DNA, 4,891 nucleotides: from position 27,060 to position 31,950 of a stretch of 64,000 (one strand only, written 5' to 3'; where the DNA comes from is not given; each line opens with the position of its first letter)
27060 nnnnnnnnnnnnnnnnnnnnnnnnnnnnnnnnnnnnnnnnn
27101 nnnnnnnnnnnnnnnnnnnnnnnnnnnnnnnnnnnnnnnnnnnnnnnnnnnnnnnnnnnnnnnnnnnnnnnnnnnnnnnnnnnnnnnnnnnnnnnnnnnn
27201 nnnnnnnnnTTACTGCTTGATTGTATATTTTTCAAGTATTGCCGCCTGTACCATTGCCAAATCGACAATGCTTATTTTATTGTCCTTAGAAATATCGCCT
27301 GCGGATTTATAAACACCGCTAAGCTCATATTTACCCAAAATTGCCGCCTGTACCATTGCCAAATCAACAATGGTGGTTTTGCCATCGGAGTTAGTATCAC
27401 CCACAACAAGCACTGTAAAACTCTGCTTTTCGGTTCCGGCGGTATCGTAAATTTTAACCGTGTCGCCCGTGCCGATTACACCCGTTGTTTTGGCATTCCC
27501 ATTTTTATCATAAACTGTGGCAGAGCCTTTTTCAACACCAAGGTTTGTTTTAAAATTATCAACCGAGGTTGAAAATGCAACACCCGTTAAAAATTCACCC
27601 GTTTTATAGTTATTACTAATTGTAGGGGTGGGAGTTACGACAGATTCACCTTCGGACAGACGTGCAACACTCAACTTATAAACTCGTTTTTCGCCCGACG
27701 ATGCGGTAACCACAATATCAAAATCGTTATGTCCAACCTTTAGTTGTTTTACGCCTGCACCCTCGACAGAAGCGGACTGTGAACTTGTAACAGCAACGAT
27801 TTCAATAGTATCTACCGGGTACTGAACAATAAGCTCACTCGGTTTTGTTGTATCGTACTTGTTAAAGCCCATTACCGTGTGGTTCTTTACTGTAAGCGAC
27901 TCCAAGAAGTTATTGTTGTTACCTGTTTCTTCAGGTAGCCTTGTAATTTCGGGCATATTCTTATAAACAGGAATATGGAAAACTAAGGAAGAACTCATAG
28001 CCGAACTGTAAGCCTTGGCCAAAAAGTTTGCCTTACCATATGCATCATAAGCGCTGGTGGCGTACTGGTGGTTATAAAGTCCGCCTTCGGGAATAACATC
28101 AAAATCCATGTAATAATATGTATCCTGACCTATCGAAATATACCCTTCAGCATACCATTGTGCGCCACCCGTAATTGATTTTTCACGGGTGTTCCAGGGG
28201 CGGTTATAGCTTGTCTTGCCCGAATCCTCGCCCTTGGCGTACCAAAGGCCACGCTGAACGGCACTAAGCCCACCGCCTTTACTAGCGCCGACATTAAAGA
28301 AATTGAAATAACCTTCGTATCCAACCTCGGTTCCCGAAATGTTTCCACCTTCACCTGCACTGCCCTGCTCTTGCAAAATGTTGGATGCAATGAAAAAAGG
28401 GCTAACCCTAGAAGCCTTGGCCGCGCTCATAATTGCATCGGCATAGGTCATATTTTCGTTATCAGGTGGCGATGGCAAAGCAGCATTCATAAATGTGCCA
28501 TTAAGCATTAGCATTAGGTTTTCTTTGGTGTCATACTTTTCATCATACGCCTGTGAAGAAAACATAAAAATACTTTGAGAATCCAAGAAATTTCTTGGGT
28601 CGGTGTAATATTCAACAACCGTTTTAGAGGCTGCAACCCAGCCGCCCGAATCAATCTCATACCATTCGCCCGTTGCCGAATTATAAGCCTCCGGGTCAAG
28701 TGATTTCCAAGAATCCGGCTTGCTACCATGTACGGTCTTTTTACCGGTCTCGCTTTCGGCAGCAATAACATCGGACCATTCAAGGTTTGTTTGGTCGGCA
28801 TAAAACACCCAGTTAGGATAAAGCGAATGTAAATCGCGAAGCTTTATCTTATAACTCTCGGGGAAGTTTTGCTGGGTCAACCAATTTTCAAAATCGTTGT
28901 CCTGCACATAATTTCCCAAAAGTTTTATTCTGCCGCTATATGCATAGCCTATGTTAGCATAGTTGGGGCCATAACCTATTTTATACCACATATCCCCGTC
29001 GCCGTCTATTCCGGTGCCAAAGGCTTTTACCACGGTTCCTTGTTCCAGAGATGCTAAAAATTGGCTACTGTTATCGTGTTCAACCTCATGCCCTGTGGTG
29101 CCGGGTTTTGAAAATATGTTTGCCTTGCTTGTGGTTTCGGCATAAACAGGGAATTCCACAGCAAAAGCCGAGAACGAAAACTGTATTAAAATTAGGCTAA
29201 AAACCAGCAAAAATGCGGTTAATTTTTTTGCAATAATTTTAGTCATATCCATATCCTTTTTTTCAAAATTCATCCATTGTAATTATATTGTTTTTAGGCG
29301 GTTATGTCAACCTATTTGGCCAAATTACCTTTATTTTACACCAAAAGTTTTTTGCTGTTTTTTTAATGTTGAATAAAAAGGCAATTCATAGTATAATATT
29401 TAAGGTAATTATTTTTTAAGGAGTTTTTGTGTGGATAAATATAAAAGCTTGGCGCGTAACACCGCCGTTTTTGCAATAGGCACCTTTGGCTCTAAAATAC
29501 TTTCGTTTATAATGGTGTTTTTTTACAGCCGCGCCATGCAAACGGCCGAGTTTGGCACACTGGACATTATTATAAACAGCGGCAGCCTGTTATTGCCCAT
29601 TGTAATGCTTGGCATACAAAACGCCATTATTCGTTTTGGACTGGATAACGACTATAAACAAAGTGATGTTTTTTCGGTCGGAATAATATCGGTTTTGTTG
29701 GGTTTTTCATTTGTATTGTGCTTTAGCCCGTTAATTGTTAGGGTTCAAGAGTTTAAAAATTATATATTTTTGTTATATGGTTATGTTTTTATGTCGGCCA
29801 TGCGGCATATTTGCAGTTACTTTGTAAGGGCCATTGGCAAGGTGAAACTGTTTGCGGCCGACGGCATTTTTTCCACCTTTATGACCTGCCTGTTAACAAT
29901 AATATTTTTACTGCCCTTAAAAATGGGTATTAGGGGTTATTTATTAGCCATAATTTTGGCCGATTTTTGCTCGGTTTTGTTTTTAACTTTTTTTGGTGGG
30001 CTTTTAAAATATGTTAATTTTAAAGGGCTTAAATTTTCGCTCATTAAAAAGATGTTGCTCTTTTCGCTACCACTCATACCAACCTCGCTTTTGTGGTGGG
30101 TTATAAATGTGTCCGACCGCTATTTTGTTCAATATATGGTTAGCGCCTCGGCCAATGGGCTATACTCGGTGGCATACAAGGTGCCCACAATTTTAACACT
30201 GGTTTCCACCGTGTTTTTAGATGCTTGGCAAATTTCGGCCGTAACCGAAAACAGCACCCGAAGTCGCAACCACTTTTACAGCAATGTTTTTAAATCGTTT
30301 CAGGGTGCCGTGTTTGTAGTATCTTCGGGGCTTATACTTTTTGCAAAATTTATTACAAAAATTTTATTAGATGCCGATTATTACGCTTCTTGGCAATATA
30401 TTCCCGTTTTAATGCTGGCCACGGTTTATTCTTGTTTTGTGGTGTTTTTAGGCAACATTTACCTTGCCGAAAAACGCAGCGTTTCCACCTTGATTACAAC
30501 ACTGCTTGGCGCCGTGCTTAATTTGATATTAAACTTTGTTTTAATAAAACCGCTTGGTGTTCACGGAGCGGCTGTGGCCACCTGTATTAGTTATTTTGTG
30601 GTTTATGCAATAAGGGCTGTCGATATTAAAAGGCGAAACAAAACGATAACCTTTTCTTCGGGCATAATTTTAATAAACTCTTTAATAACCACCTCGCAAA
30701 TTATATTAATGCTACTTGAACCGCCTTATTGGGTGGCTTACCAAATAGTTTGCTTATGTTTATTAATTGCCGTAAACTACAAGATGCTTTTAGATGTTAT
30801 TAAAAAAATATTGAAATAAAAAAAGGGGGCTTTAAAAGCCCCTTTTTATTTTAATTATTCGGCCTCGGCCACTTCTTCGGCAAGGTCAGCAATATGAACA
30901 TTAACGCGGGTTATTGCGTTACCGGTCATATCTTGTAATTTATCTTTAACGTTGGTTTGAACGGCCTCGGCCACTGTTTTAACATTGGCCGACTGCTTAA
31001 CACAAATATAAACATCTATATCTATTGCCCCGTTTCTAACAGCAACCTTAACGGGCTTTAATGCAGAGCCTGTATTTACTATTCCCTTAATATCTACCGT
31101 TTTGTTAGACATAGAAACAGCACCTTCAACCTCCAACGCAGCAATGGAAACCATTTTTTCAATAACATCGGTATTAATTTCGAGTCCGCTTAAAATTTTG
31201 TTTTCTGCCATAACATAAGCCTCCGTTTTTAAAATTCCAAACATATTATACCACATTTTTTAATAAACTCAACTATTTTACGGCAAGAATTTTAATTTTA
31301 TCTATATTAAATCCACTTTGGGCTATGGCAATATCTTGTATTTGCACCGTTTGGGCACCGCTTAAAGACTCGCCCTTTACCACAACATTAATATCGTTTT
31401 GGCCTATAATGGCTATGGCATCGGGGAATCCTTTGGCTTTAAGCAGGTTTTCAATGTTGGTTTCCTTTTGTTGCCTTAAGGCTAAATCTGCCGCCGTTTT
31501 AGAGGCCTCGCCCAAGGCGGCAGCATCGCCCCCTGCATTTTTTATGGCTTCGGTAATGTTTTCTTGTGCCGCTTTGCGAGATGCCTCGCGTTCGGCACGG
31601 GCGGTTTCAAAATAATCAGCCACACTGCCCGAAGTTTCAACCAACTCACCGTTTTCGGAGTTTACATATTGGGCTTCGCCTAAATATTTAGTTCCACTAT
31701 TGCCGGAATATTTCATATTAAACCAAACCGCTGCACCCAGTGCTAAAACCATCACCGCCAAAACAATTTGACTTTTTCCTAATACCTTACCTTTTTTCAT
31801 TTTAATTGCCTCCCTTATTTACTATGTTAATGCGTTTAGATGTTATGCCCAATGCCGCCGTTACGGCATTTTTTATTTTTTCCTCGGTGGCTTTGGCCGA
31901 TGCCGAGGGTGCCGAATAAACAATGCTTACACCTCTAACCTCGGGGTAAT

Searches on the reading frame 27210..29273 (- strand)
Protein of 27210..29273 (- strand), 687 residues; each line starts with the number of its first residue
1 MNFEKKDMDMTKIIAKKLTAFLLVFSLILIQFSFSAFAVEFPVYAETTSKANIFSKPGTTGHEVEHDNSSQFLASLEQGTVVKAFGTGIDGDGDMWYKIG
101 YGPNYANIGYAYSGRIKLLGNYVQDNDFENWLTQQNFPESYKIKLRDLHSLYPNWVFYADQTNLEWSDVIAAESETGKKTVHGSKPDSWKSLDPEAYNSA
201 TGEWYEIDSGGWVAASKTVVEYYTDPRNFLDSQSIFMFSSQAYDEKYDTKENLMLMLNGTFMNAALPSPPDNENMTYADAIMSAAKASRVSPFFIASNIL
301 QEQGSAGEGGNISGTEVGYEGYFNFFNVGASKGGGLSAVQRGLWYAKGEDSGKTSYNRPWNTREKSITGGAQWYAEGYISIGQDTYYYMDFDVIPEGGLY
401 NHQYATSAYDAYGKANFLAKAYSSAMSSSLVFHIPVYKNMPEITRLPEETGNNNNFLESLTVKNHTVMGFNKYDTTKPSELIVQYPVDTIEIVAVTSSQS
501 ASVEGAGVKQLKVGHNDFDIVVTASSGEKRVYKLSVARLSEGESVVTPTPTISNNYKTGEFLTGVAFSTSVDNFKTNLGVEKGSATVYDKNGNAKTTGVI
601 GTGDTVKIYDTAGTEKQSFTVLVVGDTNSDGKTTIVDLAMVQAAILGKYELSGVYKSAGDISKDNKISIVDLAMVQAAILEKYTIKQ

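Call 87: search_protein_families(library=pfam, proteins=[window:27210-29273:-], max_evalue=1e-8)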
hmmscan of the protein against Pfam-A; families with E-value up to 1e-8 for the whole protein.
window:27210-29273:- (687 aa): 1 family
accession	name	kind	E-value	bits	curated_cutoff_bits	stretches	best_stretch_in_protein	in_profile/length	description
PF00404.24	Dockerin_1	-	3.3e-09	37.2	22.9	1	625-680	2-57/57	Dockerin type I domain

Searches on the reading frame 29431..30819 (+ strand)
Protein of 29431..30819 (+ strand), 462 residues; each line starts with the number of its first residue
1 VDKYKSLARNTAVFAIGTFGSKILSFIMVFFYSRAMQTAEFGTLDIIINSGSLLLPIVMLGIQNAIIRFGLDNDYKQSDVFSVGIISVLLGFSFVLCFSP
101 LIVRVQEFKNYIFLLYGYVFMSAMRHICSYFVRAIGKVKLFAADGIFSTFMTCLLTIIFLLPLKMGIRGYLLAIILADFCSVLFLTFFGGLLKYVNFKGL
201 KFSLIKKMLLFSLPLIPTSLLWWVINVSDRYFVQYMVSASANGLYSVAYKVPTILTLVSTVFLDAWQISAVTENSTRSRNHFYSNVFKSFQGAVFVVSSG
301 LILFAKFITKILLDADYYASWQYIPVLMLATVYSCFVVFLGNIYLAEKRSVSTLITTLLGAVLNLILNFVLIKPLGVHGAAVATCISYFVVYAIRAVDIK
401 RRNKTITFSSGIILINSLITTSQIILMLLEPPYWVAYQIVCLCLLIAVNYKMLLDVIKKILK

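Call 72: search_protein_families(library=pfam, proteins=[window:29431-30819:+], max_evalue=0.00001)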
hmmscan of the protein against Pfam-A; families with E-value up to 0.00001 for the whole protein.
window:29431-30819:+ (462 aa): 2 families
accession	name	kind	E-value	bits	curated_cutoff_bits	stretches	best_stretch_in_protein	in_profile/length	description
PF01943.22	Polysacc_synt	-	9.6e-14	51.9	28.2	1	7-262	1-261/274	Polysaccharide biosynthesis protein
PF13440.11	Polysacc_synt_3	-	4.8e-08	33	23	1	34-317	4-288/293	Polysaccharide biosynthesis protein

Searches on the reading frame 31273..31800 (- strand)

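Call 72: search_protein_families(library=pfam, proteins=[window:31273-31800:-], max_evalue=0.00001)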
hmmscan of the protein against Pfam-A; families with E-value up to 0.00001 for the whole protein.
window:31273-31800:- (175 aa): 1 family
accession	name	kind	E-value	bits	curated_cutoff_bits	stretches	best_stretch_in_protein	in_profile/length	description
PF12685.13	SpoIIIAH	-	1.6e-32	113.5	30.6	1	9-171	1-191/191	SpoIIIAH-like protein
